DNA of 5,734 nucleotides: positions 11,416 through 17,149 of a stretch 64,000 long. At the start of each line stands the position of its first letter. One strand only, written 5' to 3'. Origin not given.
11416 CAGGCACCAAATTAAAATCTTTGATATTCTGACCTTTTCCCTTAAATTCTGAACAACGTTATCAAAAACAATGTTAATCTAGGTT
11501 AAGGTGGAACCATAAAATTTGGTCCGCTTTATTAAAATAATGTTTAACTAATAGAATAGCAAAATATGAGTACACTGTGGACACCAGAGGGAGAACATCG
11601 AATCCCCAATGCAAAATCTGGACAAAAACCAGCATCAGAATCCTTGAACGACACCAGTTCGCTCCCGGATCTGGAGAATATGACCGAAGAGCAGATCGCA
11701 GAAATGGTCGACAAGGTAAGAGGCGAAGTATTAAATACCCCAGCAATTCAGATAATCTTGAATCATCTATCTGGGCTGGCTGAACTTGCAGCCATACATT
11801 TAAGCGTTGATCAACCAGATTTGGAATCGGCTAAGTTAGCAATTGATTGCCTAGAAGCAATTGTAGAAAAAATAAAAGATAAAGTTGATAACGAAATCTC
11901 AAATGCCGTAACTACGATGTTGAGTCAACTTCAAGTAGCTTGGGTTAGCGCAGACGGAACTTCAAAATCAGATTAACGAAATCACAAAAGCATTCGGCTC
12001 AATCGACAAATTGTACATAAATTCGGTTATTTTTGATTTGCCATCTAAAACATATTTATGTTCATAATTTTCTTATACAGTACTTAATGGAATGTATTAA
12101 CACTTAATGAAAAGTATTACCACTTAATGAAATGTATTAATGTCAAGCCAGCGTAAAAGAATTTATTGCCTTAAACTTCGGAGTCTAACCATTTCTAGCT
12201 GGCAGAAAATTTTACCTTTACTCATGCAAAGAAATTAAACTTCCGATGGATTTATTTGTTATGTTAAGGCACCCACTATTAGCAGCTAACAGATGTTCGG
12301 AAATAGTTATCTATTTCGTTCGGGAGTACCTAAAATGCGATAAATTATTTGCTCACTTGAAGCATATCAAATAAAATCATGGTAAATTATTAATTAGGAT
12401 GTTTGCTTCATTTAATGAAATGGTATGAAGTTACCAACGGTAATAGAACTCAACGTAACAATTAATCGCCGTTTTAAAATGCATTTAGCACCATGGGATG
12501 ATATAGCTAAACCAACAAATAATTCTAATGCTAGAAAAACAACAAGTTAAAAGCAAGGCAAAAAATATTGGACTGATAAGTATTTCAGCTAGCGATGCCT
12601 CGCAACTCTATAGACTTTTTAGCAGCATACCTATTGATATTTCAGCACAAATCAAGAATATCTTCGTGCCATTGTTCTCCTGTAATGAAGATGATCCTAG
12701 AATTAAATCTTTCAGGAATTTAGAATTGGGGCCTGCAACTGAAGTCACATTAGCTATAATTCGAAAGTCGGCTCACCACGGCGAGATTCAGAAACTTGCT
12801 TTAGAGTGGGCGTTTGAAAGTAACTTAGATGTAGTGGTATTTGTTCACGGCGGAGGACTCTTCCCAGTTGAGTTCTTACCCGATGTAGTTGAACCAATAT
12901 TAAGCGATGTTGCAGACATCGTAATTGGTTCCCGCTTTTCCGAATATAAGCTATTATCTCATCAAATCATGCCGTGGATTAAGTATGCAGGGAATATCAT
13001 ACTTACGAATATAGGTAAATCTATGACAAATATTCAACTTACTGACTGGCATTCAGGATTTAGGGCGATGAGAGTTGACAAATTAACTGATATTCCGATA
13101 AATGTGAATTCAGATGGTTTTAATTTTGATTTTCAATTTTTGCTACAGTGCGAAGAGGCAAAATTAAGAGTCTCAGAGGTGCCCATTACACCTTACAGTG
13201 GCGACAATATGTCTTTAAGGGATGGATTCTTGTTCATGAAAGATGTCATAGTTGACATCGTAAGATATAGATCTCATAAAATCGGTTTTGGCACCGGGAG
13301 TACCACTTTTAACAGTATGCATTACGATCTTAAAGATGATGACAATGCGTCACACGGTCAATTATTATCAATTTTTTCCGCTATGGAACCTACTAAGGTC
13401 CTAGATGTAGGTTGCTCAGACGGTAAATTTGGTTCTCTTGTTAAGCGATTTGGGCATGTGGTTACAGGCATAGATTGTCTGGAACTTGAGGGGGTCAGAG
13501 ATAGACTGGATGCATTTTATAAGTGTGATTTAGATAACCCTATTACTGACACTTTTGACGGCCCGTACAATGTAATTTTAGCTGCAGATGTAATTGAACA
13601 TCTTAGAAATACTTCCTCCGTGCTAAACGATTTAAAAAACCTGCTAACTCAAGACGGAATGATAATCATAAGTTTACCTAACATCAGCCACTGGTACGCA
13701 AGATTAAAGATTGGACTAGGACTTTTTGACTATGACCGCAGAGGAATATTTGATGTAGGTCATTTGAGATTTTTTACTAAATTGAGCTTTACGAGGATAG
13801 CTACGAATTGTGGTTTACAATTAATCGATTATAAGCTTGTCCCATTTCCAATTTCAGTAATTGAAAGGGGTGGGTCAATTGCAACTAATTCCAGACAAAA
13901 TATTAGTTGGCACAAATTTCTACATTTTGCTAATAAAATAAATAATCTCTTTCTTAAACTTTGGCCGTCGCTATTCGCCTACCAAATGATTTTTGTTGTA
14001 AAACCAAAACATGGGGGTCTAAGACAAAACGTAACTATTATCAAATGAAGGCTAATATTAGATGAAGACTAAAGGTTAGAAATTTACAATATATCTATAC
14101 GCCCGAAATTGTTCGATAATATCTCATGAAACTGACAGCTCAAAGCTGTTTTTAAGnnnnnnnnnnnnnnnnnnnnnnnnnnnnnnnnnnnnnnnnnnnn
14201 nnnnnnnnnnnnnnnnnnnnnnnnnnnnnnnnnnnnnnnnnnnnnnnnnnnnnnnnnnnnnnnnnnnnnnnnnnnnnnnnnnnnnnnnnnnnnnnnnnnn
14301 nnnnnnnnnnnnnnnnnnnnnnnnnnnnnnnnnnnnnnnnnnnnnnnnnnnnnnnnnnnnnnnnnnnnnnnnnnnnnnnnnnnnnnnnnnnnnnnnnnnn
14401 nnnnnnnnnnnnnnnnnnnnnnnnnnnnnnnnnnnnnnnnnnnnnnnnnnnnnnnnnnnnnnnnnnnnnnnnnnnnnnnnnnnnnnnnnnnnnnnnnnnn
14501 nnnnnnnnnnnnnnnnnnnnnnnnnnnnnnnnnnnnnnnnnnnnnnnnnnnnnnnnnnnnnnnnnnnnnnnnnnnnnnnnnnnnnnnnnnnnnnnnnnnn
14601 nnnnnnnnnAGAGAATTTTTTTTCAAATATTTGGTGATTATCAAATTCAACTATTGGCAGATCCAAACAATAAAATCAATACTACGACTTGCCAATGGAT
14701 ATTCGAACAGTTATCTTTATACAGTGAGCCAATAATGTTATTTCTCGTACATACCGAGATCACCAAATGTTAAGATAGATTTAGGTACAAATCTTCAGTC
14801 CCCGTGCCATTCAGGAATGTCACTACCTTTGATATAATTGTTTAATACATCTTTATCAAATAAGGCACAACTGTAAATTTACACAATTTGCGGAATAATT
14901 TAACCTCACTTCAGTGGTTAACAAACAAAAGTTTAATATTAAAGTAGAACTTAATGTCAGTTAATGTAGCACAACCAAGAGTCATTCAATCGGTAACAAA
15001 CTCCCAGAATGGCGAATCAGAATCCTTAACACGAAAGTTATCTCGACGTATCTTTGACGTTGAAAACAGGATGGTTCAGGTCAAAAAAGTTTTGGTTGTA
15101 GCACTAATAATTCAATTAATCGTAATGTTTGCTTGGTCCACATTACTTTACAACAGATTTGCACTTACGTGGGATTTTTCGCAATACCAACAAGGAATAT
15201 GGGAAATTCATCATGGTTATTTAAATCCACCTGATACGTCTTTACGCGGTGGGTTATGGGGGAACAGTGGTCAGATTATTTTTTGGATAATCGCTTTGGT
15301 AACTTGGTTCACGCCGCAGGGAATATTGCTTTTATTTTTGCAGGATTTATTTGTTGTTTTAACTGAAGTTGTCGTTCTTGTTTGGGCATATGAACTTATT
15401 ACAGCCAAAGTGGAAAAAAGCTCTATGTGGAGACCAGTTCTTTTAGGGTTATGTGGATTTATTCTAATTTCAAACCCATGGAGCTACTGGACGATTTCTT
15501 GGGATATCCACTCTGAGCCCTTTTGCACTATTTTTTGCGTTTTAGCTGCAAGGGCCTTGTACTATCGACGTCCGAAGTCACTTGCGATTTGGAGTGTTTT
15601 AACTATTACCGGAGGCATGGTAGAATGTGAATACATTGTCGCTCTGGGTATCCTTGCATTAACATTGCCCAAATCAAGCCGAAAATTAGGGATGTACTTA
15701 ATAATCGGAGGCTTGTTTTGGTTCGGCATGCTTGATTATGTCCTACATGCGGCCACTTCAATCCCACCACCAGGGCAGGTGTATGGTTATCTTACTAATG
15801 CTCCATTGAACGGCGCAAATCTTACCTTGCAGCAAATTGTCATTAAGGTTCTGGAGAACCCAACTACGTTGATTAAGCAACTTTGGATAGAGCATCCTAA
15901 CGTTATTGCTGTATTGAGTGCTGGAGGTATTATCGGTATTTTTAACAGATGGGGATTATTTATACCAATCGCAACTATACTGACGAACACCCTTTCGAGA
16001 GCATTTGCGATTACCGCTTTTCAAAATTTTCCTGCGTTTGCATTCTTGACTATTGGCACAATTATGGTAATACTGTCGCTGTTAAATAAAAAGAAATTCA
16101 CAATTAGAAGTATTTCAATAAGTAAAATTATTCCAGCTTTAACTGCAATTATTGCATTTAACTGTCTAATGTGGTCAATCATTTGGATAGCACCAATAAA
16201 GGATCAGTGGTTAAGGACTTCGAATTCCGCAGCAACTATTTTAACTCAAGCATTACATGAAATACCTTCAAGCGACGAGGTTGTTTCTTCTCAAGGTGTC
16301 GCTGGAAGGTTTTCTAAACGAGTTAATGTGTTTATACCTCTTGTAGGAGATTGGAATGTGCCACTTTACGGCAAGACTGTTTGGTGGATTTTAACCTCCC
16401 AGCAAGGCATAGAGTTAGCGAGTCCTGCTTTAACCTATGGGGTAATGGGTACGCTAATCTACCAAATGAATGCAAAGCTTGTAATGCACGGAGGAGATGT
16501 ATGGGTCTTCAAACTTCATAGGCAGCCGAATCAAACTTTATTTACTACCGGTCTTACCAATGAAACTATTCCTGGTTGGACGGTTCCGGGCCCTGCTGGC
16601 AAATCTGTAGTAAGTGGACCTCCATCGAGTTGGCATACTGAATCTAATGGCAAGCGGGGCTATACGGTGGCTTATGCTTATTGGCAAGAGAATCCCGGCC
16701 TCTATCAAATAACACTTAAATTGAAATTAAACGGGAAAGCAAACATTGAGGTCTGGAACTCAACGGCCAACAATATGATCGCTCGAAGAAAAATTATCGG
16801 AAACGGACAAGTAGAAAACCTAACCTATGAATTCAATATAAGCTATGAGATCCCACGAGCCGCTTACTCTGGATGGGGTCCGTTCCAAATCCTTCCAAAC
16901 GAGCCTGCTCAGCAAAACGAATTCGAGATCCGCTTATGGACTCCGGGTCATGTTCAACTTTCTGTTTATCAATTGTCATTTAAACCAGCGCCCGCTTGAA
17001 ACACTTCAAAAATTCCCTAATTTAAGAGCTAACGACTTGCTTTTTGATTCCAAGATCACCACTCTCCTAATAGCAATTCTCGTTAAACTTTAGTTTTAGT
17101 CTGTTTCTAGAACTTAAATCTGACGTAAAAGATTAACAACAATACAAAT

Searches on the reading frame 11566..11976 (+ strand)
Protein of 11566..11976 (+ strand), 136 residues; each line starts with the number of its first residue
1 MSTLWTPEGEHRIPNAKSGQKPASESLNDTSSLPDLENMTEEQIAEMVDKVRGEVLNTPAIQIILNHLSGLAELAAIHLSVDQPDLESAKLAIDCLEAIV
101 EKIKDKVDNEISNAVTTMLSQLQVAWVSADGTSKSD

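Call 34: search_protein_families(library=pfam, proteins=[window:11566-11976:+], max_evalue=0.001)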
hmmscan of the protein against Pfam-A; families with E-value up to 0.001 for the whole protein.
window:11566-11976:+ (136 aa): 1 family
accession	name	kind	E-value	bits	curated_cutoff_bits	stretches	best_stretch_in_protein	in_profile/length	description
PF08899.16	DUF1844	-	4.6e-07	30.3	27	1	82-127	30-75/76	Domain of unknown function (DUF1844)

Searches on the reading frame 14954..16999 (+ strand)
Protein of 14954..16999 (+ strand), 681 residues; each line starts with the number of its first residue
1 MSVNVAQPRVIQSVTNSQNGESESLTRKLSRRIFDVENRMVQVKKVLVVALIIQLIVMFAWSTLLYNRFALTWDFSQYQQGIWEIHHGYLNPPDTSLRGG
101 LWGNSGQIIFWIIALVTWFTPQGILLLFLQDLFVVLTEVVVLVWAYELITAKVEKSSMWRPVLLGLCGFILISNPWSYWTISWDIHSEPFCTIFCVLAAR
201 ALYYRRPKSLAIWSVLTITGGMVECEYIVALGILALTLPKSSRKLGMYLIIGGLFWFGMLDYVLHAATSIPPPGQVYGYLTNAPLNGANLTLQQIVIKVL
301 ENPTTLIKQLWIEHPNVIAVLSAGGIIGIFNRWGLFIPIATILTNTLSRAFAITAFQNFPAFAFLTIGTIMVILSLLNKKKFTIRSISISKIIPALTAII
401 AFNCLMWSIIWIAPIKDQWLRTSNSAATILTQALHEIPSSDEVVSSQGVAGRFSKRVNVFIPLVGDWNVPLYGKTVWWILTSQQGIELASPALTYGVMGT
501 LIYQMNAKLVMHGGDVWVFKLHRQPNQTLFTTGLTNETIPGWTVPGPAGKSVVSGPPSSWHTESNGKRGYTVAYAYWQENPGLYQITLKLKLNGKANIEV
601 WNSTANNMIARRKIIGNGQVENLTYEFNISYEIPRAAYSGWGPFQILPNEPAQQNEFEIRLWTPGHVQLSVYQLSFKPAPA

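Call 16: search_protein_families(library=ncbifam, proteins=[window:14954-16999:+], max_evalue=1e-10)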
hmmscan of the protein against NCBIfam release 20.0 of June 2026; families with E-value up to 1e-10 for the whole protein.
window:14954-16999:+ (681 aa): 0 families

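Call 25: search_protein_families(library=pfam, proteins=[window:14954-16999:+], max_evalue=5)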
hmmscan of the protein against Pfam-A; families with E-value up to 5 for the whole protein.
window:14954-16999:+ (681 aa): 1 family
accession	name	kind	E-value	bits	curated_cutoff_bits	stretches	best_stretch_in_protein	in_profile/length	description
PF17994.7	Glft2_N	-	0.00062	20.1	26.1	1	573-632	56-112/140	Galactofuranosyltransferase 2 N-terminal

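Call 37: search_solved_structures(query=window:14954-16999:+, max_evalue=0.01)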
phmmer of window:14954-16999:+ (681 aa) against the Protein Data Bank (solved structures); distinct sequences matched with E-value up to 0.01: 0.

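Call 79: search_protein_families(library=ncbifam, proteins=[window:14954-16999:+], max_evalue=0.01)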
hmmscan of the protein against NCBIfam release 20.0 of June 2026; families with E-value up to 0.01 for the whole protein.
window:14954-16999:+ (681 aa): 0 families
